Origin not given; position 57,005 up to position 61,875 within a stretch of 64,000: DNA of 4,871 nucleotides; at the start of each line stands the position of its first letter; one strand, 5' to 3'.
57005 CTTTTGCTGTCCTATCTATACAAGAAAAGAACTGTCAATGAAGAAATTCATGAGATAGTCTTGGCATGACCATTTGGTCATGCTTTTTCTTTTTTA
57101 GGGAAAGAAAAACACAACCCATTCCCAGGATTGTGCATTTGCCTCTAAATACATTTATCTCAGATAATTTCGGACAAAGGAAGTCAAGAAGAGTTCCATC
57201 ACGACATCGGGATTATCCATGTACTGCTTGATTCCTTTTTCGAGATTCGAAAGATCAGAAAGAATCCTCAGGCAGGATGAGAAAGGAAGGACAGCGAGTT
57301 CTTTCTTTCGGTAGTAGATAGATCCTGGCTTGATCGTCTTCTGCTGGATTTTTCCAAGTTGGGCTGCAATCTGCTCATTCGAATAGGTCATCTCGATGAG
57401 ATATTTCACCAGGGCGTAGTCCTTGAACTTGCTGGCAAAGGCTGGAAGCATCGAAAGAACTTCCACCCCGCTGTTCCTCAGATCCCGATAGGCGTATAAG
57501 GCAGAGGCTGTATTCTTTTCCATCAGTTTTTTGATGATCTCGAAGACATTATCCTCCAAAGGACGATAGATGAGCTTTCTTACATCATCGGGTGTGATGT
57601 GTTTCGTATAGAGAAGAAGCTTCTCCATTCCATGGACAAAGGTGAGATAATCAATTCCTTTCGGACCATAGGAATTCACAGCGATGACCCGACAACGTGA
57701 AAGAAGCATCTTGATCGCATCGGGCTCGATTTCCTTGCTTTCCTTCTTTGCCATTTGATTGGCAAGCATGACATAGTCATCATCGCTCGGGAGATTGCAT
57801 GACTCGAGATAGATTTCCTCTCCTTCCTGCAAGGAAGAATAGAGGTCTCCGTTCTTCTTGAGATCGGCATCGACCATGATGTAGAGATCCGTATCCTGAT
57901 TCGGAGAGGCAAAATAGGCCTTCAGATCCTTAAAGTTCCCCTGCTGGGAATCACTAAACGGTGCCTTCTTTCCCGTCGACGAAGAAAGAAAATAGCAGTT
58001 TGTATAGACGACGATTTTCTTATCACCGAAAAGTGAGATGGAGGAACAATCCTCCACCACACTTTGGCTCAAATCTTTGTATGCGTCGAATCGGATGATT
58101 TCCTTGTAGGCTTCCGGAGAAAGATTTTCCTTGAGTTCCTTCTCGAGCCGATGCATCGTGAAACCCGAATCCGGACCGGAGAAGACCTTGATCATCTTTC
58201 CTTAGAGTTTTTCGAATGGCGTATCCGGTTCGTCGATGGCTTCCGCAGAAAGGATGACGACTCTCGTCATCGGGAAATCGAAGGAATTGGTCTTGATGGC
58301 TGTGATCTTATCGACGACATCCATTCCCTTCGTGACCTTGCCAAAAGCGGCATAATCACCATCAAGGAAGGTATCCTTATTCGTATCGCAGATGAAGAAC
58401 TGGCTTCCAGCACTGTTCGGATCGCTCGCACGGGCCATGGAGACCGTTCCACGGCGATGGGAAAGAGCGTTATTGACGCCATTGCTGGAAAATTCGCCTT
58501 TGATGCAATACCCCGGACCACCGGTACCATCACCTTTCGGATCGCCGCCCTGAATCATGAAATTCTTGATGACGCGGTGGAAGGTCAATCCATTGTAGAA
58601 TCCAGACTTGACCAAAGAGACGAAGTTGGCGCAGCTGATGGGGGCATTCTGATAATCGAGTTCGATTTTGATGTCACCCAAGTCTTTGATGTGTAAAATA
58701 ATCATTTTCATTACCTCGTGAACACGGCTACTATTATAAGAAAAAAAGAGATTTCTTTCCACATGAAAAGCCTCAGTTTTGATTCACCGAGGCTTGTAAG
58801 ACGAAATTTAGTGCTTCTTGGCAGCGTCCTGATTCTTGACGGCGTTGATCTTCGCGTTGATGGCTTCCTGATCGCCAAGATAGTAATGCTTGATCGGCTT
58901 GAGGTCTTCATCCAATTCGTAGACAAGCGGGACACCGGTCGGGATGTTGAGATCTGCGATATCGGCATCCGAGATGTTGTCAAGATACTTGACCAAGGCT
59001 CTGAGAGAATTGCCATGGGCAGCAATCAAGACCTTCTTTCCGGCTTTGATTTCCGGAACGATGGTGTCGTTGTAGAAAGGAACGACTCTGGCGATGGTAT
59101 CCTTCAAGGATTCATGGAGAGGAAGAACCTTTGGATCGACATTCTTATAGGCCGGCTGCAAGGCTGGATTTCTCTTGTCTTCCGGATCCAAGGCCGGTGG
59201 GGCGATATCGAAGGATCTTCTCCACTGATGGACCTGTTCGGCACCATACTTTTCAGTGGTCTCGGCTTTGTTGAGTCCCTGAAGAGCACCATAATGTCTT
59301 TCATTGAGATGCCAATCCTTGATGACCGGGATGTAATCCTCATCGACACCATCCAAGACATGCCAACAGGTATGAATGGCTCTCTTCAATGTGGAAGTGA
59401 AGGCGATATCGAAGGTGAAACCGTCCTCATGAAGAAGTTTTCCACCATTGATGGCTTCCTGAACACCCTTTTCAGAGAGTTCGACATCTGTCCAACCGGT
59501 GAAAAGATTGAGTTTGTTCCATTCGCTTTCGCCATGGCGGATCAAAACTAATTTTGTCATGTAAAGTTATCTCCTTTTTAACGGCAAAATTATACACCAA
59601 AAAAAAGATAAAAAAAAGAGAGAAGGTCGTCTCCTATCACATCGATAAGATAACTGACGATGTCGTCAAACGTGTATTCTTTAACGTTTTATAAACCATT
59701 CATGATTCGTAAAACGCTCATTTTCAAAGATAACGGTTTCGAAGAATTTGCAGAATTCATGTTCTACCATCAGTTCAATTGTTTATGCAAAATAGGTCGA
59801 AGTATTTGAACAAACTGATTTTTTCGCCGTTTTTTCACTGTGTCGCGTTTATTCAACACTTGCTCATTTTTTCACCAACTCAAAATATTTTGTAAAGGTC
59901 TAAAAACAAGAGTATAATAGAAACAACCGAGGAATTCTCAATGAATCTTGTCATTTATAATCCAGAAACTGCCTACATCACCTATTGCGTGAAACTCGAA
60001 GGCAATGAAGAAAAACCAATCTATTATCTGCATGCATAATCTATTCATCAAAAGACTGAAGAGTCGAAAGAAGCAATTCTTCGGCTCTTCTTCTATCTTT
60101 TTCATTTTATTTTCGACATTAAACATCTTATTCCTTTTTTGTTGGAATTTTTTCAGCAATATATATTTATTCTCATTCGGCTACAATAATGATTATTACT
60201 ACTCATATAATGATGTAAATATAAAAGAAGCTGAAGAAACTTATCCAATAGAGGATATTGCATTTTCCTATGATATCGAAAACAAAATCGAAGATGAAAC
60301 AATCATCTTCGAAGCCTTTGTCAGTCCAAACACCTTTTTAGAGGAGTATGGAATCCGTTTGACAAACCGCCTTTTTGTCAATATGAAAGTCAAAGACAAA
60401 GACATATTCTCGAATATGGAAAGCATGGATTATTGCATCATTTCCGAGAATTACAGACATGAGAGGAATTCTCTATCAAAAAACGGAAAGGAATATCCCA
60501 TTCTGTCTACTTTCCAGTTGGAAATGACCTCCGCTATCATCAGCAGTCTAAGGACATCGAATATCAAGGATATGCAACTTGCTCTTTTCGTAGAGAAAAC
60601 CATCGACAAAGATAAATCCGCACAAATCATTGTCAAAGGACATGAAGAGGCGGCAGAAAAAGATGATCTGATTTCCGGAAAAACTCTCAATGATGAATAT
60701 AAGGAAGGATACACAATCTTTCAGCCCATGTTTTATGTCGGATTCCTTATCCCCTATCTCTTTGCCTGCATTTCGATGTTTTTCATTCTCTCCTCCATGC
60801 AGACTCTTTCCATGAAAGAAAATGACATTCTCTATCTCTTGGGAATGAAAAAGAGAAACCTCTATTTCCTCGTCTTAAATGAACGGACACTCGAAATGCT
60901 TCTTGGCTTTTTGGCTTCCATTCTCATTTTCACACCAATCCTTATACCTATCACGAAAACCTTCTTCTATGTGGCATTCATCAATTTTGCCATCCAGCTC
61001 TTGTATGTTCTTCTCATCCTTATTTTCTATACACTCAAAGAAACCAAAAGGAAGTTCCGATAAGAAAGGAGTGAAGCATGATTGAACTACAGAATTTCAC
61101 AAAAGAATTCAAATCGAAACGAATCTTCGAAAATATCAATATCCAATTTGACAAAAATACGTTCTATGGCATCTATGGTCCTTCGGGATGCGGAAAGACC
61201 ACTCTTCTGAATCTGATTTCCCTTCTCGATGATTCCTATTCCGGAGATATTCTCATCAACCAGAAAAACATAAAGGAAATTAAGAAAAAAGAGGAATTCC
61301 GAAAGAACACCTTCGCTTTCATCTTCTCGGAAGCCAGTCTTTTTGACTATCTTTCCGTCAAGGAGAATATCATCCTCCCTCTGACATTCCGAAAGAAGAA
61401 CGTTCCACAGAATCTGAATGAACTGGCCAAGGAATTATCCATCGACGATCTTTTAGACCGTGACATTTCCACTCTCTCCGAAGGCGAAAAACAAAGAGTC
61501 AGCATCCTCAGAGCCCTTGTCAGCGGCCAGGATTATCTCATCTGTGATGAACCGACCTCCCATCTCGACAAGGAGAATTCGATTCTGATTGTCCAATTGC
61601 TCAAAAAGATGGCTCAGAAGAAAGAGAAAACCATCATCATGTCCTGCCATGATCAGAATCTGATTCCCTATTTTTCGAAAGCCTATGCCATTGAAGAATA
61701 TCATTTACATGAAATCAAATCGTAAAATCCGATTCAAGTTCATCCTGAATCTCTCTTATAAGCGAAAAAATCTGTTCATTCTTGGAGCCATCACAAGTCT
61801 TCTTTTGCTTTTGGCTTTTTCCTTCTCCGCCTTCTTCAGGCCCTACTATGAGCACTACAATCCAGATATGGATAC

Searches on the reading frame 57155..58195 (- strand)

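Call 100: search_protein_families(library=pfam, proteins=[window:57155-58195:-], max_evalue=0.001)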
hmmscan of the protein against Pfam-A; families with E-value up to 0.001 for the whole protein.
window:57155-58195:- (346 aa): 2 families
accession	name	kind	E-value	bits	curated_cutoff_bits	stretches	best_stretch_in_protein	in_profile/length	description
PF21694.2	DNA_pol3_delta_C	-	4.8e-15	56.1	27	1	214-339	1-120/121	DNA polymerase III delta subunit, C-terminal domain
PF06144.19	DNA_pol3_delta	-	1.3e-09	38.5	21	1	31-115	30-107/124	DNA polymerase III, delta subunit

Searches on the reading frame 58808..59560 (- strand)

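Call 100: search_protein_families(library=pfam, proteins=[window:58808-59560:-], max_evalue=0.001)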
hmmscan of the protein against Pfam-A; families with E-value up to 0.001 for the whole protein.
window:58808-59560:- (250 aa): 1 family
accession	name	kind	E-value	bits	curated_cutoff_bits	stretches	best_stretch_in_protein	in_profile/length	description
PF00300.27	His_Phos_1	-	6.8e-34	117.7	21.7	1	4-219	1-184/194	Histidine phosphatase superfamily (branch 1)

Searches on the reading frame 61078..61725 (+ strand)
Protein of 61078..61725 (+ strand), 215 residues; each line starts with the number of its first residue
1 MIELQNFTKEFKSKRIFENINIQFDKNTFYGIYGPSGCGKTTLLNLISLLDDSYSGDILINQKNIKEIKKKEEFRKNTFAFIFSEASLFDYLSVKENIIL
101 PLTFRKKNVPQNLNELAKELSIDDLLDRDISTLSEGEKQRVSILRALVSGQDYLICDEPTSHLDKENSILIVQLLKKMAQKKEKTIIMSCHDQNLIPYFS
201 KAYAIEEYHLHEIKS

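Call 100: search_protein_families(library=pfam, proteins=[window:61078-61725:+], max_evalue=0.001)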
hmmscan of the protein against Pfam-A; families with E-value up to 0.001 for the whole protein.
window:61078-61725:+ (215 aa): 6 families
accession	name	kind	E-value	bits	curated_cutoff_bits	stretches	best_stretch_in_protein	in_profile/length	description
PF00005.33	ABC_tran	-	7.1e-31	108.1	25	1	18-161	2-137/137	ABC transporter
PF13304.12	AAA_21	-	3.9e-10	40.7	27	1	70-196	165-303/304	AAA domain, putative AbiEii toxin, Type IV TA system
PF01637.24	ATPase_2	-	2.9e-06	27.7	33.2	1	24-118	17-103/225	ATPase domain predominantly from Archaea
PF02463.25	SMC_N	-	7.4e-06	26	40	1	9-205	8-211/220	RecF/RecN/SMC N terminal domain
PF13166.12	AAA_13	-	0.00038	19.7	36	0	32-89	21-76/713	AAA domain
PF20720.3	nSTAND3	-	0.00094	19.3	27.2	0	15-78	5-67/155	Novel STAND NTPase 3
